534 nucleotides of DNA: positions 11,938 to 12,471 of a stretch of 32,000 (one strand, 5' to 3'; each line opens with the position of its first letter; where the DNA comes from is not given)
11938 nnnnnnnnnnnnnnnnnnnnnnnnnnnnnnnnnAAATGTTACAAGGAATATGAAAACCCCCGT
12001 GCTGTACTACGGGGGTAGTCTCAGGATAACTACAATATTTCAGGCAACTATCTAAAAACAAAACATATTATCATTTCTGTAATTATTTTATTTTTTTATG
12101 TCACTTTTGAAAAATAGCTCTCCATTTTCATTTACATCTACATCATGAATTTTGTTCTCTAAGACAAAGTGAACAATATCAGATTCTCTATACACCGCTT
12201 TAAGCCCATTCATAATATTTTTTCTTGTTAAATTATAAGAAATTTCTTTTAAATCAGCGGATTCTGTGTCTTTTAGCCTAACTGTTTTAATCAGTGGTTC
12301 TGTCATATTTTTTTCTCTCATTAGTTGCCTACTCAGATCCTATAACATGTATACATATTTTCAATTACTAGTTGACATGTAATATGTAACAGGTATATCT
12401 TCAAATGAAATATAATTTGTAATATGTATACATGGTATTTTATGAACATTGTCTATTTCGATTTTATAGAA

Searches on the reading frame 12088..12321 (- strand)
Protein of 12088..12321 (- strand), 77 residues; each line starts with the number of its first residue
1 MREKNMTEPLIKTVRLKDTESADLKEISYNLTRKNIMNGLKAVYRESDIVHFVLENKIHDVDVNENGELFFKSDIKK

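Call 7: search_protein_families(library=pfam, proteins=[window:12088-12321:-], max_evalue=1)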
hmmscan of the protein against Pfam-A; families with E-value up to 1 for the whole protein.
window:12088-12321:- (77 aa): 1 family
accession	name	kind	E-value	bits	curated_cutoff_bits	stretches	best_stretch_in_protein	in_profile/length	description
PF09593.15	Pathogen_betaC1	-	0.038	14.4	25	1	29-63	58-92/117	Beta-satellite pathogenicity beta C1 protein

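Call 8: search_protein_families(library=phrogs, proteins=[window:12088-12321:-], max_evalue=1)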
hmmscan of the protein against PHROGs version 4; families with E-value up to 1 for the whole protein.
window:12088-12321:- (77 aa): 2 families
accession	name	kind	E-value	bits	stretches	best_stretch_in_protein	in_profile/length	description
phrog_5642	-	unknown function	2.2e-18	67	1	10-70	5-64/68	-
phrog_13950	-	unknown function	0.17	13.2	1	34-69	2-37/122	-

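Call 9: search_protein_families(library=padloc, proteins=[window:12088-12321:-], max_evalue=1)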
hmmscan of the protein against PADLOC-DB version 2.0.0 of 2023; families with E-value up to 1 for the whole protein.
window:12088-12321:- (77 aa): 0 families

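Call 29: search_protein_families(library=ncbifam, proteins=[window:12088-12321:-], max_evalue=1)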
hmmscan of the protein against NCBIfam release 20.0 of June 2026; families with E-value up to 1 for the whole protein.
window:12088-12321:- (77 aa): 0 families

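Call 98: search_solved_structures(query=window:12088-12321:-, max_evalue=5)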
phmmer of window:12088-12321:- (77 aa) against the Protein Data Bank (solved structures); distinct sequences matched with E-value up to 5: 0.
